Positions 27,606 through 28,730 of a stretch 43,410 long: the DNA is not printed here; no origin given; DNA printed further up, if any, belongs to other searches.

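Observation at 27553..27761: nifH leader carries an ANTAR-type two-hairpin motif fused to an intrinsic terminator, suggesting antitermination control of the nitrogenase operon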

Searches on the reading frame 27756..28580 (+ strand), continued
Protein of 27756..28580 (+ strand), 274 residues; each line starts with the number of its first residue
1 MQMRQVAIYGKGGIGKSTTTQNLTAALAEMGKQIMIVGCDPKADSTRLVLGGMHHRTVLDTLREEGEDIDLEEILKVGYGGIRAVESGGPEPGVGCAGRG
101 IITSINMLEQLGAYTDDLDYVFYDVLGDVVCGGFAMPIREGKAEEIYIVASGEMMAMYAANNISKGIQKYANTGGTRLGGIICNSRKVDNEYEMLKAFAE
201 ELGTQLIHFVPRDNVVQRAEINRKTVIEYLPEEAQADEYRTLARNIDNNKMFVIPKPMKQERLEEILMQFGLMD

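Call 70: find_encoding_contigs(protein=P0005, flank=10000, max_places=2)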
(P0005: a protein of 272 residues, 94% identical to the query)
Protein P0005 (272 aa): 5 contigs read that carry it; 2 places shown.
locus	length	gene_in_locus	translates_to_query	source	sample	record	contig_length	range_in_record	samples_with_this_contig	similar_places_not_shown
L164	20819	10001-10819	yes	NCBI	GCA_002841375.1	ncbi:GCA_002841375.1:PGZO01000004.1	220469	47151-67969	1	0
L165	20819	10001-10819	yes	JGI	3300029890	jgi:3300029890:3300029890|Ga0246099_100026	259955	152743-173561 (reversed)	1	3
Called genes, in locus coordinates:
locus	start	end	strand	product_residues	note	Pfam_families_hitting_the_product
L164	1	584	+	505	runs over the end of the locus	PF09818:ABC_ATPase (faint), PF00005:ABC_tran, PF13304:AAA_21 (faint), PF00005:ABC_tran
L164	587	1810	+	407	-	PF02653:BPD_transp_2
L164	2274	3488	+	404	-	PF25917:BSH_RND, PF25973:BSH_CzcB, PF25954:Beta-barrel_RND_2, PF25989:YknX_C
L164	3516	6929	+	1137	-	PF00873:ACR_tran, PF03176:MMPL, PF00873:ACR_tran, PF03176:MMPL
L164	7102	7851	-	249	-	PF02604:PhdYeFM_antitox, PF05685:Uma2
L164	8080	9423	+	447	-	PF03448:MgtE_N, PF00571:CBS, PF01769:MgtE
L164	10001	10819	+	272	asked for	PF00142:Fer4_NifH, PF01656:CbiA, PF02374:ArsA_ATPase (weak), PF10609:ParA (weak), PF13614:AAA_31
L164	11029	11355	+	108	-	PF00543:P-II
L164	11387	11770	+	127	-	PF00543:P-II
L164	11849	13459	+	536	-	PF00148:Oxidored_nitro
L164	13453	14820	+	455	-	PF00148:Oxidored_nitro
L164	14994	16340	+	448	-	PF00148:Oxidored_nitro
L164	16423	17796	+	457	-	PF00148:Oxidored_nitro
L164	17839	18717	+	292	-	PF04055:Radical_SAM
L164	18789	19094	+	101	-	PF07845:DUF1636 (weak)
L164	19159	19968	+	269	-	PF13531:SBP_bac_11, PF01547:SBP_bac_1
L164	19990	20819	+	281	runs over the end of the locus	PF00528:BPD_transp_1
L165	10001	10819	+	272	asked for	PF00142:Fer4_NifH, PF01656:CbiA, PF02374:ArsA_ATPase (weak), PF10609:ParA (weak), PF13614:AAA_31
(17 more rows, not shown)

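Call 71: find_encoding_contigs(protein=P0002, flank=10000, max_places=2)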
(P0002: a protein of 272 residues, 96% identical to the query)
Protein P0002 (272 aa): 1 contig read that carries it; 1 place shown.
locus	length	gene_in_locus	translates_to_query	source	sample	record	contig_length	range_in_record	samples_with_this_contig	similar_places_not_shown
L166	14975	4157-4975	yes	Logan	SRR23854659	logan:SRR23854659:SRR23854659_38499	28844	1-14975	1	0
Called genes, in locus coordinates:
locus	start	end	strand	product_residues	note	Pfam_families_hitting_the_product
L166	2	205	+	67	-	?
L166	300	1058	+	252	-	PF14268:YoaP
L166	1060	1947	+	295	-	PF04055:Radical_SAM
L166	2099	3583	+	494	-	PF00015:MCPsignal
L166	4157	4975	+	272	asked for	PF00142:Fer4_NifH, PF01656:CbiA, PF02374:ArsA_ATPase (weak), PF10609:ParA (weak), PF13614:AAA_31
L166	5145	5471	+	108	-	PF00543:P-II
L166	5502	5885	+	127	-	PF00543:P-II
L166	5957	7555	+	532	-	PF00148:Oxidored_nitro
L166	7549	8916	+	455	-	PF00148:Oxidored_nitro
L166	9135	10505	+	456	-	PF00148:Oxidored_nitro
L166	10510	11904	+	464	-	PF00148:Oxidored_nitro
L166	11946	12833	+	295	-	PF04055:Radical_SAM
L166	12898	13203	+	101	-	PF01257:2Fe-2S_thioredx, PF07845:DUF1636 (weak)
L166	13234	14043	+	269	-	PF13531:SBP_bac_11, PF01547:SBP_bac_1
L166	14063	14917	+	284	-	PF00528:BPD_transp_1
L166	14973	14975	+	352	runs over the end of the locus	PF00682:HMGL-like, PF22617:HCS_D2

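Call 72: find_encoding_contigs(protein=P0004, flank=10000, max_places=2)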
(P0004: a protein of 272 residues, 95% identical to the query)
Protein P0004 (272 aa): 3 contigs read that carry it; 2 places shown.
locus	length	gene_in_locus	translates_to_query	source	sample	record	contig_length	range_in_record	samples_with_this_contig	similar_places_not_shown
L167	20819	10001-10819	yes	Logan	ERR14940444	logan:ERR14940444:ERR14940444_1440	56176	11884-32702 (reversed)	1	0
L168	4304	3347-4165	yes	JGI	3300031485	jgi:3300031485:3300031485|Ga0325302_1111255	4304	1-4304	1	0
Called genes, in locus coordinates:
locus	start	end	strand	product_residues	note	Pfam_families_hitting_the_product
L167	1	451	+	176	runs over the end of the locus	PF02572:CobA_CobO_BtuR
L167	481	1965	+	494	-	PF01656:CbiA, PF13500:AAA_26, PF07685:GATase_3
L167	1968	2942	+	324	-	PF03186:CobD_Cbib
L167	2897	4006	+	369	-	PF00155:Aminotran_1_2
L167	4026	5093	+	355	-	PF02277:DBI_PRT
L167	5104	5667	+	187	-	PF02283:CobU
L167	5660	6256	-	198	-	PF00300:His_Phos_1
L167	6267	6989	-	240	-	PF02654:CobS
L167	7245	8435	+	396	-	PF01321:Creatinase_N, PF00557:Peptidase_M24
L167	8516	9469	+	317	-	-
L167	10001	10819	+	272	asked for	PF00142:Fer4_NifH, PF01656:CbiA, PF02374:ArsA_ATPase (weak), PF10609:ParA (weak), PF13614:AAA_31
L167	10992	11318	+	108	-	PF00543:P-II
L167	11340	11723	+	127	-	PF00543:P-II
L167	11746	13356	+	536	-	PF00148:Oxidored_nitro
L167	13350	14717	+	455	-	PF00148:Oxidored_nitro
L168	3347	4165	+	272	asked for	PF00142:Fer4_NifH, PF01656:CbiA, PF02374:ArsA_ATPase (weak), PF10609:ParA (weak), PF13614:AAA_31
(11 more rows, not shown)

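Call 75: find_encoding_contigs(protein=P0012, flank=10000, max_places=1)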
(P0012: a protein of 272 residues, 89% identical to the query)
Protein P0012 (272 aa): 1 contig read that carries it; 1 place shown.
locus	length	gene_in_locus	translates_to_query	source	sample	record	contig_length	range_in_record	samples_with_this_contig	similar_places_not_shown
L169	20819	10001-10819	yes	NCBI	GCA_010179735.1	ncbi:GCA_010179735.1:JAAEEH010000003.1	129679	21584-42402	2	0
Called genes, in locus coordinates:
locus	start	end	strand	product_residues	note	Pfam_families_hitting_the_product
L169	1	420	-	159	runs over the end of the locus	-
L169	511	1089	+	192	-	PF01965:DJ-1_PfpI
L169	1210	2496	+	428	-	PF05697:Trigger_N, PF00254:FKBP_C, PF05698:Trigger_C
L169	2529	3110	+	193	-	PF00574:CLP_protease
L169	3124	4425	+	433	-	PF06689:zf-C4_ClpX, PF13401:AAA_22 (faint), PF00493:MCM (faint), PF05496:RuvB_N (weak), PF07724:AAA_2, PF00004:AAA, PF07728:AAA_5 (weak), PF10431:ClpB_D2-small, +1 more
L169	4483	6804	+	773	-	PF02190:LON_substr_bdg, PF07724:AAA_2 (faint), PF13191:AAA_16 (weak), PF00004:AAA, PF07728:AAA_5, PF22667:Lon_lid, PF05362:Lon_C, PF13541:ChlI, +2 more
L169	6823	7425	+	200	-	PF03193:RsgA_GTPase (faint), PF00009:GTP_EFTU (faint), PF01926:MMR_HSR1, PF02421:FeoB_N, PF00350:Dynamin_N (faint)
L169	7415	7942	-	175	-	PF14277:DUF4364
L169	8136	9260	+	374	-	PF13439:Glyco_transf_4, PF13477:Glyco_trans_4_2, PF13579:Glyco_trans_4_4, PF20706:GT4-conflict (weak), PF00534:Glycos_transf_1, PF13692:Glyco_trans_1_4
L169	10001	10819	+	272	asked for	PF00142:Fer4_NifH, PF01656:CbiA, PF02374:ArsA_ATPase (weak), PF10609:ParA (weak), PF13614:AAA_31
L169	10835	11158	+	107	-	PF00543:P-II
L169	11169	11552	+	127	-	PF00543:P-II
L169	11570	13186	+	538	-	PF00148:Oxidored_nitro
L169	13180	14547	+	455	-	PF00148:Oxidored_nitro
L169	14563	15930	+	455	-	PF00148:Oxidored_nitro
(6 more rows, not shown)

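Call 76: find_encoding_contigs(protein=P0011, flank=10000, max_places=1)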
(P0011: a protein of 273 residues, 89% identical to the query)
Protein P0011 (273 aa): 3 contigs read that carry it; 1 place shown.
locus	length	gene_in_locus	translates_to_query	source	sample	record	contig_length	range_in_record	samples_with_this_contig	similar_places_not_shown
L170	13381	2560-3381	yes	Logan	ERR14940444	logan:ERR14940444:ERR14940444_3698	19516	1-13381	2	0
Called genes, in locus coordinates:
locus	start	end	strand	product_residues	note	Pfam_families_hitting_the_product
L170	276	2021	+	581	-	PF08447:PAS_3, PF00512:HisKA, PF02518:HATPase_c, PF00072:Response_reg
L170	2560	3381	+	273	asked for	PF00142:Fer4_NifH, PF01656:CbiA, PF02374:ArsA_ATPase (weak), PF10609:ParA (weak), PF13614:AAA_31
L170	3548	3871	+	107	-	PF00543:P-II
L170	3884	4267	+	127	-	PF00543:P-II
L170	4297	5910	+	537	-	PF00148:Oxidored_nitro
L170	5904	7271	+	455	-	PF00148:Oxidored_nitro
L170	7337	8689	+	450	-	PF00148:Oxidored_nitro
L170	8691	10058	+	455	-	PF00148:Oxidored_nitro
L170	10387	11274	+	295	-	PF04055:Radical_SAM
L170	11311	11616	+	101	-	PF01257:2Fe-2S_thioredx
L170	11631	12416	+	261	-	PF01547:SBP_bac_1, PF13531:SBP_bac_11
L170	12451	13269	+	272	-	PF00528:BPD_transp_1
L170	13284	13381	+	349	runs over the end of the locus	PF00682:HMGL-like, PF22617:HCS_D2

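Call 79: find_encoding_contigs(protein=P0007, flank=3000, max_places=2)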
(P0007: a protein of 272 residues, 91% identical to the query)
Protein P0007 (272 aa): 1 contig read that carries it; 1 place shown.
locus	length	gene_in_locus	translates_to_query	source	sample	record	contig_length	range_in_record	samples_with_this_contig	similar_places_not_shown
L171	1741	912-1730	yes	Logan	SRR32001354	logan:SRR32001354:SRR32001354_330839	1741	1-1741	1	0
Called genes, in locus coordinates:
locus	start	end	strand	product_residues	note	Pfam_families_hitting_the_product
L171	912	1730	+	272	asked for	PF00142:Fer4_NifH, PF01656:CbiA, PF02374:ArsA_ATPase (weak), PF10609:ParA (weak), PF13614:AAA_31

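Call 80: find_encoding_contigs(protein=P0008, flank=5000, max_places=2)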
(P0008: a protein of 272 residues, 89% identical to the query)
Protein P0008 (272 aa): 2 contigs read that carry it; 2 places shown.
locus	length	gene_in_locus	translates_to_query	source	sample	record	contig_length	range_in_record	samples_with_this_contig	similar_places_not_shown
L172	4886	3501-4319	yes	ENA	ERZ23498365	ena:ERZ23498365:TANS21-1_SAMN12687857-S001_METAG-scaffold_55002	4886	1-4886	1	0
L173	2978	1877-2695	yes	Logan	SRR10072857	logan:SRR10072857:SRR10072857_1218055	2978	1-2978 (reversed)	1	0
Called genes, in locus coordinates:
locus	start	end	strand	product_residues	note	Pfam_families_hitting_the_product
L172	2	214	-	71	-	?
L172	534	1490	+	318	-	PF12784:PDDEXK_2, PF14261:DUF4351 (weak)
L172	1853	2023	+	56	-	-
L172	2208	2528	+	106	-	PF02604:PhdYeFM_antitox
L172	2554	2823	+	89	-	PF06249:EutQ (weak), PF05899:Cupin_3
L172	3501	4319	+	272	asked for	PF00142:Fer4_NifH, PF01656:CbiA, PF02374:ArsA_ATPase (weak), PF10609:ParA (weak), PF13614:AAA_31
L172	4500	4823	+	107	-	PF00543:P-II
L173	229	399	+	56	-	-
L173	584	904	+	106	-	PF02604:PhdYeFM_antitox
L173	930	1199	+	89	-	PF06249:EutQ (weak), PF05899:Cupin_3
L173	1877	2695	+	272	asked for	PF00142:Fer4_NifH, PF01656:CbiA, PF02374:ArsA_ATPase (weak), PF10609:ParA (weak), PF13614:AAA_31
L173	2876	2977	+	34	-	?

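Call 81: find_encoding_contigs(protein=P0010, flank=10000, max_places=2)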
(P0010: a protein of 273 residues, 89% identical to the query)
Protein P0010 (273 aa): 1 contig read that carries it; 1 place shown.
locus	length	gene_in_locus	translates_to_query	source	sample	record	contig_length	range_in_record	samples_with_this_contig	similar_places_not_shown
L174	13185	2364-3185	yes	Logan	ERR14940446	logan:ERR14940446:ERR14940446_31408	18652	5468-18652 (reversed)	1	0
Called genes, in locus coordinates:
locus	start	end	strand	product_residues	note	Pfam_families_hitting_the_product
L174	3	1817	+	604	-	?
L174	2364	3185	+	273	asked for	PF00142:Fer4_NifH, PF01656:CbiA, PF02374:ArsA_ATPase (weak), PF10609:ParA (weak), PF13614:AAA_31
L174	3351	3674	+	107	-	PF00543:P-II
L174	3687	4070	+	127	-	PF00543:P-II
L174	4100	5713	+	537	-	PF00148:Oxidored_nitro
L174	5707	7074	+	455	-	PF00148:Oxidored_nitro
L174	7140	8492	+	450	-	PF00148:Oxidored_nitro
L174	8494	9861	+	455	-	PF00148:Oxidored_nitro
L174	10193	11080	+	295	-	PF04055:Radical_SAM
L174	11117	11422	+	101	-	PF01257:2Fe-2S_thioredx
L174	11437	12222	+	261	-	PF01547:SBP_bac_1, PF13531:SBP_bac_11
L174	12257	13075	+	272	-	PF00528:BPD_transp_1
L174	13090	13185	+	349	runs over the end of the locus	PF00682:HMGL-like, PF22617:HCS_D2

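Call 82: find_encoding_contigs(protein=P0006, flank=2000, max_places=6)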
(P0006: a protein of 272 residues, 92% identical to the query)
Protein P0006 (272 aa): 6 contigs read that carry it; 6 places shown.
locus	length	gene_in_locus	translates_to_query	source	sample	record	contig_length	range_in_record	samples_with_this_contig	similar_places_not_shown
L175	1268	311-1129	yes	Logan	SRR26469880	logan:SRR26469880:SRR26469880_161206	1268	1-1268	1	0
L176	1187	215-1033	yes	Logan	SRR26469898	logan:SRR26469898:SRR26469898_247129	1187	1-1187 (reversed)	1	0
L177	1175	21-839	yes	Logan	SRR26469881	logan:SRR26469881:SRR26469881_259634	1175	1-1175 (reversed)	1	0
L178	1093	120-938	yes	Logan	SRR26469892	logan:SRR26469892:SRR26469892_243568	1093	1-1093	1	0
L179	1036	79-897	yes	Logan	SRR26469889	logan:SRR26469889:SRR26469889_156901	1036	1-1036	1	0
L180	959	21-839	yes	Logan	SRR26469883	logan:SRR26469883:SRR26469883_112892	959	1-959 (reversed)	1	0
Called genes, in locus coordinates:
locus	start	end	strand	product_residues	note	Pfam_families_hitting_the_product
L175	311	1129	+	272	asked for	PF00142:Fer4_NifH, PF01656:CbiA, PF02374:ArsA_ATPase (weak), PF10609:ParA (weak), PF13614:AAA_31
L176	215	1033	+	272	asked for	PF00142:Fer4_NifH, PF01656:CbiA, PF02374:ArsA_ATPase (weak), PF10609:ParA (weak), PF13614:AAA_31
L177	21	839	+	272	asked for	PF00142:Fer4_NifH, PF01656:CbiA, PF02374:ArsA_ATPase (weak), PF10609:ParA (weak), PF13614:AAA_31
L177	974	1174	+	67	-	?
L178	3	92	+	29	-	?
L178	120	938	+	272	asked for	PF00142:Fer4_NifH, PF01656:CbiA, PF02374:ArsA_ATPase (weak), PF10609:ParA (weak), PF13614:AAA_31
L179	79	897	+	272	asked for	PF00142:Fer4_NifH, PF01656:CbiA, PF02374:ArsA_ATPase (weak), PF10609:ParA (weak), PF13614:AAA_31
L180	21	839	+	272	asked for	PF00142:Fer4_NifH, PF01656:CbiA, PF02374:ArsA_ATPase (weak), PF10609:ParA (weak), PF13614:AAA_31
